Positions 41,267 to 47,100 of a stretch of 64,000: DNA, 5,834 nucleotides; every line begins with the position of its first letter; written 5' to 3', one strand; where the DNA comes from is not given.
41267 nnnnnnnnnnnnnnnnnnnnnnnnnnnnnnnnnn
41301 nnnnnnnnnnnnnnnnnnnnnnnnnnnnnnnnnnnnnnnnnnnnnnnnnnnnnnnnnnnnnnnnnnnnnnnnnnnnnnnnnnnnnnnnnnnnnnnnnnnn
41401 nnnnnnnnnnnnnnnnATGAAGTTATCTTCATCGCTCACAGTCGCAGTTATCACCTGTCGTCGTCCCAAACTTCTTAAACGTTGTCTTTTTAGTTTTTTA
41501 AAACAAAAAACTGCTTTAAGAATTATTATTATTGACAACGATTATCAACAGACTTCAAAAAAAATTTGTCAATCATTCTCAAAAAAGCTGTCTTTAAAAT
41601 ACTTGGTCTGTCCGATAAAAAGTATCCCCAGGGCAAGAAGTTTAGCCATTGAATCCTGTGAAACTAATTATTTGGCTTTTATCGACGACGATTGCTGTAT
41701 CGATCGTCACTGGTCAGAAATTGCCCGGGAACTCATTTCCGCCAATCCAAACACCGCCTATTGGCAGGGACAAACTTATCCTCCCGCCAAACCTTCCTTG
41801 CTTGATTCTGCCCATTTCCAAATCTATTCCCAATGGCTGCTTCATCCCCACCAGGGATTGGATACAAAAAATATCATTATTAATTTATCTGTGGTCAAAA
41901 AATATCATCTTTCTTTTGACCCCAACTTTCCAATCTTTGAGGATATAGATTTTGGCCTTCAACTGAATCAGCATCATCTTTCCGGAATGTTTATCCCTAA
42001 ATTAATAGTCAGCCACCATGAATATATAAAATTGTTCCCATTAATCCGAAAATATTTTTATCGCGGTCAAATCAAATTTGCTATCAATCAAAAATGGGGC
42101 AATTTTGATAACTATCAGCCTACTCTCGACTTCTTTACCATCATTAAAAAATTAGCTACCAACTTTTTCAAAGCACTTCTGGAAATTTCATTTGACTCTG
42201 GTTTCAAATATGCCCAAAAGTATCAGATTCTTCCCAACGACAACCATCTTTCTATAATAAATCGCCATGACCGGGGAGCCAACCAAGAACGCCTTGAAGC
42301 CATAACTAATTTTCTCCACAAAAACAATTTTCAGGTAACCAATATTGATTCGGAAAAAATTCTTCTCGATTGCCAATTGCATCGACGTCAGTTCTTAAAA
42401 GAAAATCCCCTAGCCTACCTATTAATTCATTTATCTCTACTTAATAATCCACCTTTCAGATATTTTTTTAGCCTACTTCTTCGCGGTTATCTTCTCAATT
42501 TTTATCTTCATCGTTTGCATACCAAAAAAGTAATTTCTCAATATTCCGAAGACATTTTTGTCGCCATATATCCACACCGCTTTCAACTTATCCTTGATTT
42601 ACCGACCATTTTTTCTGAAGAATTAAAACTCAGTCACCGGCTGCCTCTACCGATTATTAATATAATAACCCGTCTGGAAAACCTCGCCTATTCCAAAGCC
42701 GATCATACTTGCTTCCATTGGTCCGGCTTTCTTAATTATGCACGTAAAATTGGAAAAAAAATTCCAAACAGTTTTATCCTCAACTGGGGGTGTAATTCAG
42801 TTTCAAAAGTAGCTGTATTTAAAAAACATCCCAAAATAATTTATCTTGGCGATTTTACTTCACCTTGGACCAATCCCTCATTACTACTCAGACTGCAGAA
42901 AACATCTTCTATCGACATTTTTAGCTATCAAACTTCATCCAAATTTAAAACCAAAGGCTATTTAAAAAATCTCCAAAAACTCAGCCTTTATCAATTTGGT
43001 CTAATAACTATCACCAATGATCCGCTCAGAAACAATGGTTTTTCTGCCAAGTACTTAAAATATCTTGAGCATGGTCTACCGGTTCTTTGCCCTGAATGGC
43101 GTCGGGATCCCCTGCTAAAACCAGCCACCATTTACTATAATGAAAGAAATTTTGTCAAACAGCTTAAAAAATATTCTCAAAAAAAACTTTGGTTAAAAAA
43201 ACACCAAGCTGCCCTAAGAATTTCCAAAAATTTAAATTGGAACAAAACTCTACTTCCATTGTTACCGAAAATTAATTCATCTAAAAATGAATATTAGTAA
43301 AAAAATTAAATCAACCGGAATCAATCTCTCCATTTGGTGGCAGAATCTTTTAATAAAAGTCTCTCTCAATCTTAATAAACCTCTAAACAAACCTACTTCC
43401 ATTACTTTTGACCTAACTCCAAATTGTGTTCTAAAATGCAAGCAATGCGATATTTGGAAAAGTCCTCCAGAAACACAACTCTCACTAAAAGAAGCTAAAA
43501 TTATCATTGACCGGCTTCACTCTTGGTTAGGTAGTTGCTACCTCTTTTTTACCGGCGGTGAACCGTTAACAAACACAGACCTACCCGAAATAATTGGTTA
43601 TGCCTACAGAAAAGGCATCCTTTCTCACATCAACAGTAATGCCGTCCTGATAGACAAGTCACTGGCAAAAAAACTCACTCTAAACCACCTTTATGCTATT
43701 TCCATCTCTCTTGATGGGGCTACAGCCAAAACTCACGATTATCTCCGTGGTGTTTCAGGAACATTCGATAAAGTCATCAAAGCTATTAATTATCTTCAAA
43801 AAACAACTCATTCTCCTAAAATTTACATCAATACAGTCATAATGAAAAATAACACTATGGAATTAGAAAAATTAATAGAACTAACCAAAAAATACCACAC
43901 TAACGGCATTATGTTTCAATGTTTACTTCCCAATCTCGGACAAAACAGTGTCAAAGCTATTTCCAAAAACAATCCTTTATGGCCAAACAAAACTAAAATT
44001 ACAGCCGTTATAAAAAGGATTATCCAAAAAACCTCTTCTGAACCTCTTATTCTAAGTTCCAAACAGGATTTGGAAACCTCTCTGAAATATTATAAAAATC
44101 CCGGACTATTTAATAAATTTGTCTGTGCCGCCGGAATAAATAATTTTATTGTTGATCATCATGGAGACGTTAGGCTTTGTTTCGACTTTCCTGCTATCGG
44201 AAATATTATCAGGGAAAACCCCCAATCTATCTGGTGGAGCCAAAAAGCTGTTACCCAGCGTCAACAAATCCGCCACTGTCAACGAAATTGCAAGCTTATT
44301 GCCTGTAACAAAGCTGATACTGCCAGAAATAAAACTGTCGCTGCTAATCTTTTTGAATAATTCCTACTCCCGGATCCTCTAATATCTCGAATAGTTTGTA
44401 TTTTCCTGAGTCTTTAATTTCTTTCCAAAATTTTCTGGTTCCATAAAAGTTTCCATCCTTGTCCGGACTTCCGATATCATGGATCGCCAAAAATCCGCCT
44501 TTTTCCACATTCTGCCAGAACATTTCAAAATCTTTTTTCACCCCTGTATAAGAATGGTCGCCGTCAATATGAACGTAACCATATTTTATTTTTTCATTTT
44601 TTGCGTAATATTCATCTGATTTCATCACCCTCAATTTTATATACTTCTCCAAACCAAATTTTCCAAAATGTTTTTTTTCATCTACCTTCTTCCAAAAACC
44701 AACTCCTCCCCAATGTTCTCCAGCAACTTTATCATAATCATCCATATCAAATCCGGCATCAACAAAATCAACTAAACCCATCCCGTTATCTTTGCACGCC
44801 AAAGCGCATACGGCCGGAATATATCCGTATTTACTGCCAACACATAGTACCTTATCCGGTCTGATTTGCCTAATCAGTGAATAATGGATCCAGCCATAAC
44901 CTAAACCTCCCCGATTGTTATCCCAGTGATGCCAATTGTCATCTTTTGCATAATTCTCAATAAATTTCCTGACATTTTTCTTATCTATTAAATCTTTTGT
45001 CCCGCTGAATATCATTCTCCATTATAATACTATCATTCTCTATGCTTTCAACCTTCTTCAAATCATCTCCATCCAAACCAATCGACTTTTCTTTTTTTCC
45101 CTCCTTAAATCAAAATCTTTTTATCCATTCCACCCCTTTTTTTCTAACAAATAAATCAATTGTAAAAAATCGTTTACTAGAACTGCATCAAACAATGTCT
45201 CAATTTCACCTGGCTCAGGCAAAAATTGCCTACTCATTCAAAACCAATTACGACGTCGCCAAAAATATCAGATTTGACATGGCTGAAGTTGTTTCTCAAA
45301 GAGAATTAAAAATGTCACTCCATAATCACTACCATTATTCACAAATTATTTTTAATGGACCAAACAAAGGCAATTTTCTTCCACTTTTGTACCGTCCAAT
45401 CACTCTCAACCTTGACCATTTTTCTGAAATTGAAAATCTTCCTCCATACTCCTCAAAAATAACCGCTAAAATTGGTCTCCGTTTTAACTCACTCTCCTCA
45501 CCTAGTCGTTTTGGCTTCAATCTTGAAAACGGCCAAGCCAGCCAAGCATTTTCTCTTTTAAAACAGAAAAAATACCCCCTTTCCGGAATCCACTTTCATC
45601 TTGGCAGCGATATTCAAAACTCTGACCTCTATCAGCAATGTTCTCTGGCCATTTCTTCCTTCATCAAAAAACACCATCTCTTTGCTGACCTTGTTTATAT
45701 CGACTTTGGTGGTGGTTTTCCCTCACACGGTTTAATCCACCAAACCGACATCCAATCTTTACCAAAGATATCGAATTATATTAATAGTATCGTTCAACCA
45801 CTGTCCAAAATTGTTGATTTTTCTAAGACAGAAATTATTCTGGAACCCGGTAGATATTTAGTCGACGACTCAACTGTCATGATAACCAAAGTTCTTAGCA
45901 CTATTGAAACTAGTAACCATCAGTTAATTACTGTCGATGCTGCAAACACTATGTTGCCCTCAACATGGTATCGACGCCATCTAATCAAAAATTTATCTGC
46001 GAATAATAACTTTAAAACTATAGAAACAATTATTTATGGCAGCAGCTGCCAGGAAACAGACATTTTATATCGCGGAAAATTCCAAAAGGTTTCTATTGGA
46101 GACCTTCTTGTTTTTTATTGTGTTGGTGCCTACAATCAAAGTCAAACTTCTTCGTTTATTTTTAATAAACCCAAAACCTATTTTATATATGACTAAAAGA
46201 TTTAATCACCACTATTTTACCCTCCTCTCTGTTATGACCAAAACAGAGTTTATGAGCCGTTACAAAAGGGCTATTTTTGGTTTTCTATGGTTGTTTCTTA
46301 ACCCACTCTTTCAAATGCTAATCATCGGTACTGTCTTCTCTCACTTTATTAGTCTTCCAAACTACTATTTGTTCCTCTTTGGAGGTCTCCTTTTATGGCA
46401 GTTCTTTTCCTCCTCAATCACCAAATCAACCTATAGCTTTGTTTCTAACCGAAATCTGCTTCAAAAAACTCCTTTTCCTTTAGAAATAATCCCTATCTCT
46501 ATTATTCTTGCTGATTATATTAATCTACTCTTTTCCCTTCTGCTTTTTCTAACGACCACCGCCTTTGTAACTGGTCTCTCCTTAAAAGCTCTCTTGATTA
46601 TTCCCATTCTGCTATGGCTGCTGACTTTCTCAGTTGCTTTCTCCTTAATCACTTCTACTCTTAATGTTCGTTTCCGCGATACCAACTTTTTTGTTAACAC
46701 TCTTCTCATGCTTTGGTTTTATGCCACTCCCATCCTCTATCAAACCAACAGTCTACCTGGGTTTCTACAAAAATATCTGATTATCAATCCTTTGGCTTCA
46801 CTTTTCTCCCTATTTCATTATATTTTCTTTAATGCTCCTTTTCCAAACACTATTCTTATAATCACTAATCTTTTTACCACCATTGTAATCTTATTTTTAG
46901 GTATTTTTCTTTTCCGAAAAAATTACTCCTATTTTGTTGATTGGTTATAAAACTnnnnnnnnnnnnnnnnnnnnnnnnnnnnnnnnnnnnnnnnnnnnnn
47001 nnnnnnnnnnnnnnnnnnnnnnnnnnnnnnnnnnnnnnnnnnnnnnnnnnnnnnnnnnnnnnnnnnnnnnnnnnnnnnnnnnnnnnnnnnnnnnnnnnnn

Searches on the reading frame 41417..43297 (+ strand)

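Call 3: search_protein_families(library=pfam, proteins=[window:41417-43297:+], max_evalue=0.01)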
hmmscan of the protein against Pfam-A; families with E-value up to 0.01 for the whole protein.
window:41417-43297:+ (626 aa): 2 families
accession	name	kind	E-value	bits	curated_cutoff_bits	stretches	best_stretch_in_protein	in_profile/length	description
PF00535.33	Glycos_transf_2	-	1.1e-14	55.1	23.3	1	8-123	1-119/168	Glycosyl transferase family 2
PF10111.15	Glyco_tranf_2_2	-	0.0011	19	27.3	0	32-96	28-95/276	Glycosyltransferase like family 2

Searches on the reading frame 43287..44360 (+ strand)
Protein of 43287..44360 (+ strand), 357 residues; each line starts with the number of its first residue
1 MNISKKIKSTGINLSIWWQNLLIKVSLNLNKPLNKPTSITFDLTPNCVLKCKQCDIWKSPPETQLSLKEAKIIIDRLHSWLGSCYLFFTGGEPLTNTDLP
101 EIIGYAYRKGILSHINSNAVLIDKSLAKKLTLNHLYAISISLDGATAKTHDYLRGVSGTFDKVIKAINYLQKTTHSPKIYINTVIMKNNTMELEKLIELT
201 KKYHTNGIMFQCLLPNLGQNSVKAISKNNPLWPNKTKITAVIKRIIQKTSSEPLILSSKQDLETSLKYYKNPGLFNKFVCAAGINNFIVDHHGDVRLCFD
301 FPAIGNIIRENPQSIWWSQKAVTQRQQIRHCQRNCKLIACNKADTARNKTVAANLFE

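Call 3: search_protein_families(library=pfam, proteins=[window:43287-44360:+], max_evalue=0.01)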
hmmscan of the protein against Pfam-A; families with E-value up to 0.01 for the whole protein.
window:43287-44360:+ (357 aa): 3 families
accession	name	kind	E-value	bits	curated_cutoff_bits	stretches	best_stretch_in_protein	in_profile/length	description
PF04055.27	Radical_SAM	-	2.2e-19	70.7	29.5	1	43-199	3-165/166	Radical SAM superfamily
PF13186.11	SPASM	-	0.00016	22.3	21.5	1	280-336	1-64/67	Iron-sulfur cluster-binding domain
PF13353.11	Fer4_12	-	0.0046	17.7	22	0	46-145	14-116/137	4Fe-4S single cluster domain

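Call 4: search_protein_families(library=ncbifam, proteins=[window:43287-44360:+], max_evalue=0.1)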
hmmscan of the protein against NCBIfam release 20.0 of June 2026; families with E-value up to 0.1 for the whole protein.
window:43287-44360:+ (357 aa): 63 families (the best 25 are shown)
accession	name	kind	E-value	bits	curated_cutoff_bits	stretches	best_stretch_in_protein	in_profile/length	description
TIGR04545.1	rSAM_ahbD_hemeb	equivalog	1.7e-34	119.8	500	1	39-324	2-293/339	heme b synthase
TIGR04053.2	TIGR04053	equivalog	6.5e-29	101.3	395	1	34-204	5-177/366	TIGR04053 family radical SAM/SPASM domain-containing protein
TIGR03962.1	mycofact_rSAM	equivalog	4.7e-28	98.3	265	1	29-356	4-319/339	mycofactocin radical SAM maturase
TIGR04055.1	rSAM_NirJ2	equivalog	8.2e-28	97.9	500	1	39-337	2-293/326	putative heme d1 biosynthesis radical SAM protein NirJ2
TIGR04303.1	GeoRSP_rSAM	equivalog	2.2e-26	93.2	400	1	34-343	2-299/325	GeoRSP system radical SAM/SPASM protein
TIGR04546.1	rSAM_ahbC_deAc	equivalog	9.5e-26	90.5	650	1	35-214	37-214/390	12,18-didecarboxysiroheme deacetylase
TIGR04054.1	rSAM_NirJ1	equivalog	1.9e-24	86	650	1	38-214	37-211/387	putative heme d1 biosynthesis radical SAM protein NirJ1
TIGR04251.1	SCM_rSAM_ScmF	equivalog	3e-23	82.8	400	1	38-216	5-185/353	SynChlorMet cassette radical SAM/SPASM protein ScmF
NF045574.1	sacti_mat_StsB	exception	7.5e-23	81.1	625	1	39-204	98-260/466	StsB family radical SAM/SPASM domain sactipeptide maturase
TIGR03961.1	rSAM_PTO1314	hypoth_equivalog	1.7e-21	76.9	306.05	1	42-266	28-234/332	PTO1314 family radical SAM protein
TIGR04133.1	rSAM_w_lipo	hypoth_equivalog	1.9e-20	73.1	425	1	37-329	24-314/350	TIGR04133 family radical SAM/SPASM protein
TIGR04347.1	pseudo_SAM_Halo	equivalog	1.4e-19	70.6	525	1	38-211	39-210/390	TIGR04347 family pseudo-SAM/SPASM protein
TIGR04051.1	rSAM_NirJ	equivalog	5.7e-19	68.3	515.45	1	40-206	5-169/354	heme d1 biosynthesis radical SAM protein NirJ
NF050035.1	rSAM_WgK_link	exception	5.8e-19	68.3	650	1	34-242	6-213/367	radical SAM/SPASM peptide maturase WgkB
TIGR04082.1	rSAM_for_selen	equivalog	2.6e-18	66.1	350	1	41-340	203-492/516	thio(seleno)oxazole modification radical SAM maturase SbtM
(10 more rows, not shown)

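Call 78: search_protein_families(library=padloc, proteins=[window:43287-44360:+], max_evalue=0.01)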
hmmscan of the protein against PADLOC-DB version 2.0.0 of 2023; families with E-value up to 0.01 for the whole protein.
window:43287-44360:+ (357 aa): 3 families
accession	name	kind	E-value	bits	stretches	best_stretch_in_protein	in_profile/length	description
PDLC02904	pVip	-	1.2e-20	72.2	1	37-206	3-168/262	Viperins associated with kinases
PDLC02903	pVip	-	3.4e-17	60.8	1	39-203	2-164/257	Viperins not associated with kinases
PDLC02905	pVip-kinase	-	8.7e-06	23.2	1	34-223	179-373/474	Viperin-kinase fusion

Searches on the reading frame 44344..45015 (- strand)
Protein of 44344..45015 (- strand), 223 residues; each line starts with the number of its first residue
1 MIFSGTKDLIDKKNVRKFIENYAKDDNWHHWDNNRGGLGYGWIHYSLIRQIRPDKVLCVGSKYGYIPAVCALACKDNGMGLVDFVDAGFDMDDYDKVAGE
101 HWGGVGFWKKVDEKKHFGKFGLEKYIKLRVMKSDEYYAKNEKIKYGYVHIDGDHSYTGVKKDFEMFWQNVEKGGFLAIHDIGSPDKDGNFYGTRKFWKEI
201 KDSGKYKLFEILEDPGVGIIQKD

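Call 3: search_protein_families(library=pfam, proteins=[window:44344-45015:-], max_evalue=0.01)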
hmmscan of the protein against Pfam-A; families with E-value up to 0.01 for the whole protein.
window:44344-45015:- (223 aa): 1 family
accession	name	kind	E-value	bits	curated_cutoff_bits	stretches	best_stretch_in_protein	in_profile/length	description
PF13578.12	Methyltransf_24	-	1.3e-14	55.4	26.3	1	59-181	3-105/105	Methyltransferase domain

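Call 65: search_protein_families(library=ncbifam, proteins=[window:44344-45015:-], max_evalue=0.01)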
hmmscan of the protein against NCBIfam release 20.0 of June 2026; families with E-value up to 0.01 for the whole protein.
window:44344-45015:- (223 aa): 0 families

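Call 78: search_protein_families(library=padloc, proteins=[window:44344-45015:-], max_evalue=0.01)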
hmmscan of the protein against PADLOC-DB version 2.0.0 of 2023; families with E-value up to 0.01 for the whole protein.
window:44344-45015:- (223 aa): 0 families

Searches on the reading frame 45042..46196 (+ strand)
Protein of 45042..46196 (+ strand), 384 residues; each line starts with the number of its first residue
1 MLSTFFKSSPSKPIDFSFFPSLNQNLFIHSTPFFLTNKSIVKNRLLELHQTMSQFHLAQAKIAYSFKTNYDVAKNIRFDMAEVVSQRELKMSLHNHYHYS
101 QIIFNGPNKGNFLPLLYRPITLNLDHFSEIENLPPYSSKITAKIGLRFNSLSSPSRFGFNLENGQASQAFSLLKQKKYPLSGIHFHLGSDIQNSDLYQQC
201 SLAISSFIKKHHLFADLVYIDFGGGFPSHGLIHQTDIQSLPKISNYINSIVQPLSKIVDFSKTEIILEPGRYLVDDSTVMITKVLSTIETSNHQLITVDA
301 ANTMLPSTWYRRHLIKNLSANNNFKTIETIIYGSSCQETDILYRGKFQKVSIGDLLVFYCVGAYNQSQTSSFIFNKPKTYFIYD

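Call 3: search_protein_families(library=pfam, proteins=[window:45042-46196:+], max_evalue=0.01)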
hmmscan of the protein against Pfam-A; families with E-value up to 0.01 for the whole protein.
window:45042-46196:+ (384 aa): 2 families
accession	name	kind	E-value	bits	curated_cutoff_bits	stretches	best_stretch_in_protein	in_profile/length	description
PF02784.22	Orn_Arg_deC_N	-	7.5e-19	68.5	23.4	1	59-274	17-246/247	Pyridoxal-dependent decarboxylase, pyridoxal binding domain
PF00278.28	Orn_DAP_Arg_deC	-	1.9e-08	34.9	23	1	272-362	2-95/95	Pyridoxal-dependent decarboxylase, C-terminal sheet domain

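Call 65: search_protein_families(library=ncbifam, proteins=[window:45042-46196:+], max_evalue=0.01)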
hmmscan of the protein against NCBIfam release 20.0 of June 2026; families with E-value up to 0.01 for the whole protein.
window:45042-46196:+ (384 aa): 8 families
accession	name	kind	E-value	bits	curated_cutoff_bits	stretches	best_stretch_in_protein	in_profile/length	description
TIGR01048.1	lysA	equivalog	3.7e-40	137.7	297.9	1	29-372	23-384/417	diaminopimelate decarboxylase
NF041039.1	FslC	exception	2.2e-33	115.7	500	1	29-381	26-402/418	rhizoferrin biosystnesis N-citrylornithine decarboxylase FslC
NF006515.0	PRK08961.1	equivalog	2.1e-22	79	802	1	155-373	640-849/861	bifunctional aspartate kinase/diaminopimelate decarboxylase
TIGR03099.1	dCO2ase_PEP1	hypoth_equivalog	4.1e-22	78.8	478.45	1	28-374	22-388/398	pyridoxal-dependent decarboxylase, exosortase A system-associated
NF003763.0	PRK05354.1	equivalog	2e-12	46.5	369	1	152-321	218-393/636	biosynthetic arginine decarboxylase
TIGR01273.1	speA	equivalog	2.7e-12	46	624.1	1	155-299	213-364/624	arginine decarboxylase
NF052544.1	OrLyDeCDokD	equivalog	1.5e-10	40.2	700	1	30-369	41-424/461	ornithine/lysine decarboxylase DokD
TIGR01047.1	nspC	equivalog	0.00017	20.2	409.05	1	142-367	117-343/380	carboxynorspermidine decarboxylase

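Call 78: search_protein_families(library=padloc, proteins=[window:45042-46196:+], max_evalue=0.01)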
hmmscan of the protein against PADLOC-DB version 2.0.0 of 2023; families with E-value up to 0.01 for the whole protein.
window:45042-46196:+ (384 aa): 0 families

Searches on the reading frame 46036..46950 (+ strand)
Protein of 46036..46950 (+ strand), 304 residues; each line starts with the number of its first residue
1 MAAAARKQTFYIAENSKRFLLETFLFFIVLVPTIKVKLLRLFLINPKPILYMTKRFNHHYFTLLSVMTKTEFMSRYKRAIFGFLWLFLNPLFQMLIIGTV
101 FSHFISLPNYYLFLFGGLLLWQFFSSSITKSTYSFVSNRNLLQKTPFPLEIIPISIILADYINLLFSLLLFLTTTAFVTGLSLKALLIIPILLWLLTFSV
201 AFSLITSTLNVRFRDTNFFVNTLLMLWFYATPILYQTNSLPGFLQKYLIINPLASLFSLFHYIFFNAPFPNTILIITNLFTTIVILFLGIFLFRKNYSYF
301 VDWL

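Call 3: search_protein_families(library=pfam, proteins=[window:46036-46950:+], max_evalue=0.01)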
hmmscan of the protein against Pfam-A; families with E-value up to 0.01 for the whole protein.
window:46036-46950:+ (304 aa): 1 family
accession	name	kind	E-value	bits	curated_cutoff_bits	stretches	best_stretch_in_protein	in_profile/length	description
PF01061.29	ABC2_membrane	-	7.1e-19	68.6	26.9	1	63-265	2-211/211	ABC-2 type transporter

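Call 65: search_protein_families(library=ncbifam, proteins=[window:46036-46950:+], max_evalue=0.01)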
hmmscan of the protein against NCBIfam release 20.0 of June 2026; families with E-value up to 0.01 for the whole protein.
window:46036-46950:+ (304 aa): 2 families
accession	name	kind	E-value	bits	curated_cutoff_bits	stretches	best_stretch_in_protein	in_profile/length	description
NF050109.1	galactan_ABC_perm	equivalog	1.4e-20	74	380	1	66-290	26-254/272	galactan export ABC transporter permease subunit Wzm/RfbD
NF050053.1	CapPschTportKpsM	equivalog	6.5e-06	26.3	300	1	77-298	19-252/257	capsule polysaccharide transporter KpsM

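Call 78: search_protein_families(library=padloc, proteins=[window:46036-46950:+], max_evalue=0.01)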
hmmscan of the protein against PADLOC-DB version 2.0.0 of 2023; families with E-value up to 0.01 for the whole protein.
window:46036-46950:+ (304 aa): 0 families
